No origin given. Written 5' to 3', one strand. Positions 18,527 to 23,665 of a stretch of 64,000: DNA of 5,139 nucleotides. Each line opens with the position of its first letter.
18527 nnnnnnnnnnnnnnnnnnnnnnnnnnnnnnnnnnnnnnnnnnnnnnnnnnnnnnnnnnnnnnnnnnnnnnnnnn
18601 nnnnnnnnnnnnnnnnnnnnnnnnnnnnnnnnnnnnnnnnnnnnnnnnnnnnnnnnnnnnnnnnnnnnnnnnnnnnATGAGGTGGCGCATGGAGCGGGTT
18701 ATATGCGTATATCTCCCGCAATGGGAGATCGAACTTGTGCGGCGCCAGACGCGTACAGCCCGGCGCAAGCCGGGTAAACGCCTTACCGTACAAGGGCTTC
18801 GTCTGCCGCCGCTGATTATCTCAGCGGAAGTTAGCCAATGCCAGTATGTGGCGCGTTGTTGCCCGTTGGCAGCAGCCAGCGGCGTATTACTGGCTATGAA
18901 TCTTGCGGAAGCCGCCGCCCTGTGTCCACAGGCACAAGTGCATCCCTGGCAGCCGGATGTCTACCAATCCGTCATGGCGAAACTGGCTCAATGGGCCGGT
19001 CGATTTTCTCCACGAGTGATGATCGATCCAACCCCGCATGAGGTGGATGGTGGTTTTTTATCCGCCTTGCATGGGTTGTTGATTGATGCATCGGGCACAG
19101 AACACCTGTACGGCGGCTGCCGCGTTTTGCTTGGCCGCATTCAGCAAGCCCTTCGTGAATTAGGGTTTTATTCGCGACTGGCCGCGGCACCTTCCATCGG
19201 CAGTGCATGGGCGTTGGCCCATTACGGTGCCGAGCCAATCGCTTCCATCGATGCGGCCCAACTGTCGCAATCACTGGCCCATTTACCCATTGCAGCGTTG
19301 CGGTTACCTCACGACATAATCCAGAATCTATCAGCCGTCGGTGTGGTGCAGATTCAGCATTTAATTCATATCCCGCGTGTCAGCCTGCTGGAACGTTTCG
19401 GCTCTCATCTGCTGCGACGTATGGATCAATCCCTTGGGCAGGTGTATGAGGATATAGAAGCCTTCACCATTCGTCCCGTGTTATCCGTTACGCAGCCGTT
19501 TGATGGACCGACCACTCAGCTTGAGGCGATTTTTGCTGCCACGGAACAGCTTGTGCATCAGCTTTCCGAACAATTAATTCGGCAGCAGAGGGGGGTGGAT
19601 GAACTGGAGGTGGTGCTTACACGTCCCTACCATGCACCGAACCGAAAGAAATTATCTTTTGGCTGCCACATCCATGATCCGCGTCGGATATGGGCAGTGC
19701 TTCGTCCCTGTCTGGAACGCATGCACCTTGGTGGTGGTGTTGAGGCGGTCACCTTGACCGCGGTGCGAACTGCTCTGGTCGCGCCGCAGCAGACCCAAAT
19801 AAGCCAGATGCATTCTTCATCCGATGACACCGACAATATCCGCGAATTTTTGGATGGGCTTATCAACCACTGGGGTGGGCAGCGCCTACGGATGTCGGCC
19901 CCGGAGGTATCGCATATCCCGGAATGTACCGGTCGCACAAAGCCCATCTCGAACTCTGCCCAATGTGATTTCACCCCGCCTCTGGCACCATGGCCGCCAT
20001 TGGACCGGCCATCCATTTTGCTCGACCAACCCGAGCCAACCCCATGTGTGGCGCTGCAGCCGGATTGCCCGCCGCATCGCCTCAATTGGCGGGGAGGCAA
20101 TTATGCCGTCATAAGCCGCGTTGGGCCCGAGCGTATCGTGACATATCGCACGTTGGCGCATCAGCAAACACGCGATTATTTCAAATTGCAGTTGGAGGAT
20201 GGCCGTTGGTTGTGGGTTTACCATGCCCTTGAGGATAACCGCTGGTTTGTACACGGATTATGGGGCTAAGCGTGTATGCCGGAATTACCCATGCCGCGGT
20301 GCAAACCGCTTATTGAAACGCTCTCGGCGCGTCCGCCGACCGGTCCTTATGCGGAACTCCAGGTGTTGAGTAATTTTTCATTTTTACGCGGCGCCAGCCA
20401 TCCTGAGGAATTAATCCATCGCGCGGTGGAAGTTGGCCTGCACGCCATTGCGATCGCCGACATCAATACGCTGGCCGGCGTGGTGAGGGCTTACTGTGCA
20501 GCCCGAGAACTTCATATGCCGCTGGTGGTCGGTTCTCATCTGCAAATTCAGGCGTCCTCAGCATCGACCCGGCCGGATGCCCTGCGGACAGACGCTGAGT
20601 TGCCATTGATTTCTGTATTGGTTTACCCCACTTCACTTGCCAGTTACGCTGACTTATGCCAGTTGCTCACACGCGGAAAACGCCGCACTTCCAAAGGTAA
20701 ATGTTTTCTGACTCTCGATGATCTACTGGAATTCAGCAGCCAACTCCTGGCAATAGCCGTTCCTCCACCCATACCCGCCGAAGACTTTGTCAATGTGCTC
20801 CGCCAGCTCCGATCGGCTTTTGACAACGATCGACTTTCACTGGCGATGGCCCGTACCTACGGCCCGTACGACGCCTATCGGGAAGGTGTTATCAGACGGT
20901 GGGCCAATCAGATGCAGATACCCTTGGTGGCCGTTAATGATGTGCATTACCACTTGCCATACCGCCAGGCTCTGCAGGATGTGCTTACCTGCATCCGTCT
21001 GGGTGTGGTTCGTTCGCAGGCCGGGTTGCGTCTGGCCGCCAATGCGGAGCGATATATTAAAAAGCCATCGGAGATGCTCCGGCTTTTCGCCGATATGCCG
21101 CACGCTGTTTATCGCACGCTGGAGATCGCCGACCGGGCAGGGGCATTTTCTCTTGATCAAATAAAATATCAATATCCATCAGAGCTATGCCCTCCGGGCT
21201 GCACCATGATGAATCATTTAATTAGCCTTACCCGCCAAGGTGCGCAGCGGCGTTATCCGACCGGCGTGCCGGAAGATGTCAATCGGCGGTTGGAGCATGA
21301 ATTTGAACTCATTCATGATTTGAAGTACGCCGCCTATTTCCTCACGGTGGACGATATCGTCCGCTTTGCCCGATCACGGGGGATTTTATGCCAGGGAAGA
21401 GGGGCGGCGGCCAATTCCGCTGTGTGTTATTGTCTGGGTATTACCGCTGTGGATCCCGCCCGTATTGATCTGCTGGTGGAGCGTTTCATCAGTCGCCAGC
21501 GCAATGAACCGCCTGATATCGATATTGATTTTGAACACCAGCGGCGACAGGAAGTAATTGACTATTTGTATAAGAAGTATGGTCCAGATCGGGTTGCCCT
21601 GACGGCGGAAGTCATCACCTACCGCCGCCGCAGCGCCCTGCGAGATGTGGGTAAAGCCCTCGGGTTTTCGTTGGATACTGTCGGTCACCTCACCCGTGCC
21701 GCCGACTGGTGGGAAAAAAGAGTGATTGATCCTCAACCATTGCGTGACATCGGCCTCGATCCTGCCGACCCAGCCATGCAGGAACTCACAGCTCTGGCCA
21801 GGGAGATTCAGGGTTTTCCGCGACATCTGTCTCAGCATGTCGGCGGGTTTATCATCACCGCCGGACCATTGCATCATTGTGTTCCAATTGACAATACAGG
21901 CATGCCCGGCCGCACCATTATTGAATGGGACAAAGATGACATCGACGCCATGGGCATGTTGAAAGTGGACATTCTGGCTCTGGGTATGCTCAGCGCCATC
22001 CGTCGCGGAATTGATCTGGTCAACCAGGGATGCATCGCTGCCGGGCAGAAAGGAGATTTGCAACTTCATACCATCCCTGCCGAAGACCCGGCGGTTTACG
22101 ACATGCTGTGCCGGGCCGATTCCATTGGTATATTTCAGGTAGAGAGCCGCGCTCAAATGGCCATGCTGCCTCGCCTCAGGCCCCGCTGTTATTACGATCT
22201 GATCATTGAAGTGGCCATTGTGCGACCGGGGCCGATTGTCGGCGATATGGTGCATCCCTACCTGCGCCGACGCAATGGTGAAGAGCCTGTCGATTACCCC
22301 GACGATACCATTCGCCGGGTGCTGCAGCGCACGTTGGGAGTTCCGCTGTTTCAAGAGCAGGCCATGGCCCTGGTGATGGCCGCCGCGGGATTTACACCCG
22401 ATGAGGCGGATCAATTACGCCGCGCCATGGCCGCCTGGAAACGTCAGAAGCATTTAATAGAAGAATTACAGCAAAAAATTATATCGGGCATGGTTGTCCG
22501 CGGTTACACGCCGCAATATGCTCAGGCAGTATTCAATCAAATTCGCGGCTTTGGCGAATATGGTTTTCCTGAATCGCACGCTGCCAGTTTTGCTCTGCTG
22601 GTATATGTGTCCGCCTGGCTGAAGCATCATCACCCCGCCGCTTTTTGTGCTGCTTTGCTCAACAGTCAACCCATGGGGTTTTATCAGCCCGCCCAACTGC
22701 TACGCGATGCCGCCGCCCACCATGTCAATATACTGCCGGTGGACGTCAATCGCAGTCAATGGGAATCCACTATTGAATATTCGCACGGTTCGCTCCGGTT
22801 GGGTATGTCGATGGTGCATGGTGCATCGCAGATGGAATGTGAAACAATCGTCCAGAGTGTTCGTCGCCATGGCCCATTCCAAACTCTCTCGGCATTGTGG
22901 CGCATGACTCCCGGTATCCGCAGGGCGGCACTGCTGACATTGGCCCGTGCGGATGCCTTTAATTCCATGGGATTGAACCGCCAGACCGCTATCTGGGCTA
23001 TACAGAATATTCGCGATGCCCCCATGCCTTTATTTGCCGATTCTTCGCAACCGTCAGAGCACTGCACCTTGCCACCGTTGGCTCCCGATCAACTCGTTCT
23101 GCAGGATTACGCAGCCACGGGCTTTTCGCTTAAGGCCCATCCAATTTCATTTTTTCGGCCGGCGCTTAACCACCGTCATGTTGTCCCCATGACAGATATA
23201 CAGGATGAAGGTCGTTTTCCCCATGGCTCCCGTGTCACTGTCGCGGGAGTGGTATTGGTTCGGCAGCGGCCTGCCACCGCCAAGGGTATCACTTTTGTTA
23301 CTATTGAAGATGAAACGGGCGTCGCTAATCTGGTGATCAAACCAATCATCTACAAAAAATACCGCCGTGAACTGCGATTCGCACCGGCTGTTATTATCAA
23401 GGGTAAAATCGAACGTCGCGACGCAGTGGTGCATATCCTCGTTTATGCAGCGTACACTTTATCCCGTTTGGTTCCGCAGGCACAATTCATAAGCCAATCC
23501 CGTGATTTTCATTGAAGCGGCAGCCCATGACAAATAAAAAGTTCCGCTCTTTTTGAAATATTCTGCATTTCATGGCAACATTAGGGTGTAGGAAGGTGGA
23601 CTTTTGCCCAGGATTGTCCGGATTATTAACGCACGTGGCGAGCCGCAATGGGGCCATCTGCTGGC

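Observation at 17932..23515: imuA-imuB-dnaE2 mutagenesis cassette whose promoter carries a TAAC-N7-TAAC direct repeat rather than a palindromic SOS box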

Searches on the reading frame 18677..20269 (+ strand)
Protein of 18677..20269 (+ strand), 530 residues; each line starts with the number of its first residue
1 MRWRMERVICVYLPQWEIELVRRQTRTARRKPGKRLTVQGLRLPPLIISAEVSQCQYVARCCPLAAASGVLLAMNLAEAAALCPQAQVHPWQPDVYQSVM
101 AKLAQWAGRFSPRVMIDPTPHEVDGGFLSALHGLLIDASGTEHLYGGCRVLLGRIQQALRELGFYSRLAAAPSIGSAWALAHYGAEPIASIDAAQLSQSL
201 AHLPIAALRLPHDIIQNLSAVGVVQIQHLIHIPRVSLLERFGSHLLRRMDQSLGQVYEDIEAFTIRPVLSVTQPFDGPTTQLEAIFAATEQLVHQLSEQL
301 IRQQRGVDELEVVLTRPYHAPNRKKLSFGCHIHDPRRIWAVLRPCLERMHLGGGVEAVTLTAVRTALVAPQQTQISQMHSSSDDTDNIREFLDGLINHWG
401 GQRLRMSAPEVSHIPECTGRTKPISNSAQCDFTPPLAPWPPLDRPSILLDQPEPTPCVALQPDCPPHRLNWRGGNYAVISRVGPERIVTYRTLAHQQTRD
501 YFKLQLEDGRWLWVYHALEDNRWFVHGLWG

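Call 3: search_protein_families(library=pfam, proteins=[window:18677-20269:+])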
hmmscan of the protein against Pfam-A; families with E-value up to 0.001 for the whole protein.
window:18677-20269:+ (530 aa): 2 families
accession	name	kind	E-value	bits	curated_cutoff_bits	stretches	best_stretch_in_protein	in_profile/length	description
PF00817.25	IMS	-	3e-11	43.9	23.2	1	40-177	17-143/148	impB/mucB/samB family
PF11799.13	IMS_C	-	7e-05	23.6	20.7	1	269-373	4-105/109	impB/mucB/samB family C-terminal domain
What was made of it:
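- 18677..20269 (+): imuB (a Y-family polymerase homologue lacking catalytic carboxylates); overlaps the end of imuA by about 100 nt. Pfam IMS and IMS_C (call 3).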

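Call 4: search_protein_families(library=ncbifam, proteins=[window:18677-20269:+])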
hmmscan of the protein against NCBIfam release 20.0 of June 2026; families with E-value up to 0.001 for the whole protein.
window:18677-20269:+ (530 aa): 3 families
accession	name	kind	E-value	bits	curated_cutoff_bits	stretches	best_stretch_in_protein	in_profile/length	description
NF002848.0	PRK03103.1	subfamily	1.6e-09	36.7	381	1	44-243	29-223/410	DNA polymerase IV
NF002677.0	PRK02406.1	equivalog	2.5e-09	36.7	256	0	193-308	170-288/357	DNA polymerase IV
NF002751.0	PRK02794.1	equivalog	2.5e-08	33.2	371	1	45-306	64-315/425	DNA polymerase IV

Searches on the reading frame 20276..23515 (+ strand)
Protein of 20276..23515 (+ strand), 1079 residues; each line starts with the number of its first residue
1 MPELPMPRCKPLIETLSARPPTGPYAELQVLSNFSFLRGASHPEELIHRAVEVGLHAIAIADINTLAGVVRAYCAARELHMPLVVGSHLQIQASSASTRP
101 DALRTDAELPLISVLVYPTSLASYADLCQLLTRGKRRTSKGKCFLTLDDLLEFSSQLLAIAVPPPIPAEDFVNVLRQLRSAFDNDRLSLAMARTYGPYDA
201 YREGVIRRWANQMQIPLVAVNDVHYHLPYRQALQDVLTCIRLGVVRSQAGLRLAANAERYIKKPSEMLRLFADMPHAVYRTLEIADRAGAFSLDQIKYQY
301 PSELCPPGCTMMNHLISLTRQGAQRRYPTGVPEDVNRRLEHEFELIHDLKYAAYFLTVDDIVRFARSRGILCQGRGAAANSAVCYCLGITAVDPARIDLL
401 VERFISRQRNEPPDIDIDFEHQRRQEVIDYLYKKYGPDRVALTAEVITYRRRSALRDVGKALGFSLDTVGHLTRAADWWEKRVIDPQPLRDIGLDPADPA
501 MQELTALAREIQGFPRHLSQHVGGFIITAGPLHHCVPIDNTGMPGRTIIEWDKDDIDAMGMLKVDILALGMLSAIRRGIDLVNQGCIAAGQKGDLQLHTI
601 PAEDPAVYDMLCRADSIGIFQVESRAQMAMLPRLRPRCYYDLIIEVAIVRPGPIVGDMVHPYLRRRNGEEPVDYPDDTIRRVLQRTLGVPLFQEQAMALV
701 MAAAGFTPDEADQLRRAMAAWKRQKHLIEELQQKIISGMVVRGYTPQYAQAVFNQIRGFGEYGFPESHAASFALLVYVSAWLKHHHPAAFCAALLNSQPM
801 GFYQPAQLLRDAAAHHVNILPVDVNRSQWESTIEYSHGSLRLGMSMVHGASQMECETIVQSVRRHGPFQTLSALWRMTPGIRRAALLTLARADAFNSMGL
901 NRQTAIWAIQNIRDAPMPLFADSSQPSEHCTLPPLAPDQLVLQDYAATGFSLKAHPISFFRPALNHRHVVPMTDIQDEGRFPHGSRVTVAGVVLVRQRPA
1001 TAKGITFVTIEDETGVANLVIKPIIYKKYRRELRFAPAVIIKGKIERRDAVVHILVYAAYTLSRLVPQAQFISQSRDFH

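Call 3: search_protein_families(library=pfam, proteins=[window:20276-23515:+])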
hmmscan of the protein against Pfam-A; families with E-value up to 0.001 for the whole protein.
window:20276-23515:+ (1079 aa): 5 families
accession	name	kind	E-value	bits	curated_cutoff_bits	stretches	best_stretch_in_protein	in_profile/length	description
PF07733.18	DNA_pol3_alpha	-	5.7e-85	285.5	23.9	1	314-568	2-260/260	Bacterial DNA polymerase III alpha NTPase domain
PF17657.6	DNA_pol3_finger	-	7.2e-53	178.8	22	1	571-740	1-163/166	Bacterial DNA polymerase III alpha subunit finger domain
PF14579.12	HHH_6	-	2.9e-18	66.3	25.6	1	817-904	2-89/90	Helix-hairpin-helix motif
PF02811.25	PHP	-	2.2e-09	38.3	26.4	1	28-137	2-98/164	PHP domain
PF01336.31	tRNA_anti-codon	-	2.3e-08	34.3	27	1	987-1056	1-69/75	OB-fold nucleic acid binding domain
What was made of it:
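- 20276..23515 (+): dnaE2 (imuC), error-prone Pol III alpha homologue. PHP, DNA_pol3_alpha, finger, HHH_6 and OB domains (call 3).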

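Call 4: search_protein_families(library=ncbifam, proteins=[window:20276-23515:+])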
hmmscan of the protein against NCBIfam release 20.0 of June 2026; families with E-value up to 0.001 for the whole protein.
window:20276-23515:+ (1079 aa): 15 families
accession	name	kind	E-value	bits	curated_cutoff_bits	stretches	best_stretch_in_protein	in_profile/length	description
NF004225.0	PRK05672.1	subfamily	0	1342.5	939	1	24-1079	5-1047/1047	error-prone DNA polymerase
NF004226.0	PRK05673.1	equivalog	1.8e-179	599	1002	1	25-1062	6-1062/1146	DNA polymerase III subunit alpha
NF005298.0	PRK06826.1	equivalog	9.9e-169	563.3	1260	1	25-1063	5-1073/1151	DNA polymerase III subunit alpha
TIGR00594.1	polc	superfamily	8.5e-160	533.9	434.35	1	26-1021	2-1021/1022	DNA polymerase III subunit alpha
NF005377.0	PRK06920.1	equivalog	6.5e-129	431.5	1806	1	25-1064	3-1025/1108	DNA polymerase III subunit alpha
NF005617.0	PRK07374.1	equivalog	7.2e-121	405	1653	1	206-1058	192-1076/1170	DNA polymerase III subunit alpha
NF005582.0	PRK07279.1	equivalog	1.9e-102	344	1279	1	212-1055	145-957/1033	DNA polymerase III subunit alpha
NF005516.0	PRK07135.1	equivalog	5.7e-102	342.5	1084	1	333-912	251-825/974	DNA polymerase III DnaE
NF004550.0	PRK05898.1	equivalog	3.2e-101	340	1182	1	335-904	254-815/971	DNA polymerase III subunit alpha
NF007079.0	PRK09532.1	equivalog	5.6e-83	279.6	1525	1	26-764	4-776/876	DNA polymerase III subunit alpha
NF001688.0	PRK00448.1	equivalog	1.2e-19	69.5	873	1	208-394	725-912/1445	PolC-type DNA polymerase III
NF005616.0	PRK07373.1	equivalog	2.1e-17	62.8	646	2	764-909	38-183/449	DNA polymerase III subunit alpha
TIGR01405.1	polC_Gram_pos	equivalog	6.3e-15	54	1043.45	1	207-394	490-677/1211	DNA polymerase III subunit alpha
NF041577.1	nside_bi_sphtase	equivalog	0.00042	19.6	400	1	38-92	14-68/276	3',5'-nucleoside bisphosphate phosphatase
NF047791.1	RNaseRnm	equivalog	0.00062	19.1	375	0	39-86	14-63/275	RNase RNM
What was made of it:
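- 20276..23515 (+): NF004225, 1342.5 bits against a cut-off of 939 (call 4).
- Checked: Genes: 20276-23515 is the error-prone DNA polymerase DnaE2 (NF004225, 1342 bits against a cut-off of 939; call 4).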

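Call 67: list_cluster_members(proteins=[P0001, window:20276-23515:+, window:16903-17841:-])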
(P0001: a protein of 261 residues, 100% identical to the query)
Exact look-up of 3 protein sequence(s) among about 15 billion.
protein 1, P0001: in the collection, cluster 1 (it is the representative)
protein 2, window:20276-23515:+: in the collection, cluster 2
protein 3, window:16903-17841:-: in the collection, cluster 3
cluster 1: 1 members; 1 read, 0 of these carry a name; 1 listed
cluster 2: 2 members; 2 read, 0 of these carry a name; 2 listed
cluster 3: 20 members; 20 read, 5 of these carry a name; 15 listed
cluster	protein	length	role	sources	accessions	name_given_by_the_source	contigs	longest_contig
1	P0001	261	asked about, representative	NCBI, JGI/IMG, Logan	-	-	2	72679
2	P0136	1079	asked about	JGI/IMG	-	-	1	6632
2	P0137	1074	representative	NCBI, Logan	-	-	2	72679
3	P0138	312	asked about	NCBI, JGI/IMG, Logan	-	-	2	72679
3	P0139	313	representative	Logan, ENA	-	-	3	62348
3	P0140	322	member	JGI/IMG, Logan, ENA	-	KDO2-lipid IV(A) lauroyltransferase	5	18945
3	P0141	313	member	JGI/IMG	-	KDO2-lipid IV(A) lauroyltransferase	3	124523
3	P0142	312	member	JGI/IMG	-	KDO2-lipid IV(A) lauroyltransferase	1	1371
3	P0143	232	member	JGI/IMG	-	KDO2-lipid IV(A) lauroyltransferase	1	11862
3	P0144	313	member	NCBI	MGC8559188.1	MAG: lysophospholipid acyltransferase family protein [Phycisphaerae bacterium]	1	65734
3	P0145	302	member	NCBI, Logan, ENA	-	-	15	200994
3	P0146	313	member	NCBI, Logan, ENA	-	-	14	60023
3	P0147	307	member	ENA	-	-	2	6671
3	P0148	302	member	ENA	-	-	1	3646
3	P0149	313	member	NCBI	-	-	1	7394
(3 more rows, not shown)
